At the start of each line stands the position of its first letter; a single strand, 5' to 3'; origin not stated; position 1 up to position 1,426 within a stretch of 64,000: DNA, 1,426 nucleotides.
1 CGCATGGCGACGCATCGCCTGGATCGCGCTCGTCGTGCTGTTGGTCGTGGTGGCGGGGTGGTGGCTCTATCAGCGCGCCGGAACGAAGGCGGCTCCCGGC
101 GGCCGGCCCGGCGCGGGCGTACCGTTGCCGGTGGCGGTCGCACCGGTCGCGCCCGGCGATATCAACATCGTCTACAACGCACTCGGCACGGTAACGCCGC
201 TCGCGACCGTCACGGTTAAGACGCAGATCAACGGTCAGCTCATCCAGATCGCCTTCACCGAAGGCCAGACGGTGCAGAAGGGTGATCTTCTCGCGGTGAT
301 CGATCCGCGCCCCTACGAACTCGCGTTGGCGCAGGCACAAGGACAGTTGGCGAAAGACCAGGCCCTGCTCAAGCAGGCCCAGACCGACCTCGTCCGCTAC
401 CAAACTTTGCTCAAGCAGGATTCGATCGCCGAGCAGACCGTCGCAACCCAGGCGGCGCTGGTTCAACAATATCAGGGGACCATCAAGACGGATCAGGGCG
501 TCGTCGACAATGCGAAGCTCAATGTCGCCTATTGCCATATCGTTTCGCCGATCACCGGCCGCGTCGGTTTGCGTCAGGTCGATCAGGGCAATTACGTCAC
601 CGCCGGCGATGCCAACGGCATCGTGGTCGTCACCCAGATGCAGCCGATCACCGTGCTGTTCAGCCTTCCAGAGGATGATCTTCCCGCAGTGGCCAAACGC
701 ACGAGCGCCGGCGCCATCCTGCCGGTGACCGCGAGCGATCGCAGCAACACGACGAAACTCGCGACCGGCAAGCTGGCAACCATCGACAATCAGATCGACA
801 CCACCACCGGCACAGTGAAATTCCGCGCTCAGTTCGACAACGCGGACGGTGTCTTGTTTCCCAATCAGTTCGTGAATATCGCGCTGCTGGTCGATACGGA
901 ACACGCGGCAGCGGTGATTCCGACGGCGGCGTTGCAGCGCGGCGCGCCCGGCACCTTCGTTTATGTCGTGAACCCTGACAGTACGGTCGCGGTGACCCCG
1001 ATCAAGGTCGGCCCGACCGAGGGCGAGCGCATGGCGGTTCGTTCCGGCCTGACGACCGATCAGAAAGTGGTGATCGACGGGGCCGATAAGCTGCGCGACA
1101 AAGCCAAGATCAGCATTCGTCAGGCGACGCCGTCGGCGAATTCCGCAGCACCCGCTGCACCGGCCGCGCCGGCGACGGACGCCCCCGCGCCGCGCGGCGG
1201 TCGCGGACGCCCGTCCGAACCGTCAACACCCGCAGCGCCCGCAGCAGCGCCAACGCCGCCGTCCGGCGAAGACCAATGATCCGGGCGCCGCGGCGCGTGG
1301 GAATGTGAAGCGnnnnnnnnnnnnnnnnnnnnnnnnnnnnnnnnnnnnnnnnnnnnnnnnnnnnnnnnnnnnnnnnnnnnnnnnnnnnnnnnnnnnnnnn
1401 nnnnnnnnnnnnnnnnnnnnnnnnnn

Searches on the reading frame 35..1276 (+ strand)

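Call 71: search_protein_families(library=pfam, proteins=[window:35-1276:+], max_evalue=0.00001)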
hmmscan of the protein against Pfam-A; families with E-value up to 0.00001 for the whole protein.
window:35-1276:+ (414 aa): 2 families
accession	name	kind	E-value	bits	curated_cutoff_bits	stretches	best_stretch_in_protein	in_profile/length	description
PF16576.10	HlyD_D23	-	1.6e-14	54.1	30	1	58-280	19-214/214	Barrel-sandwich domain of CusB or HlyD membrane-fusion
PF13437.12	HlyD_3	-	1.8e-09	38.7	22.2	1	169-270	2-96/106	HlyD family secretion protein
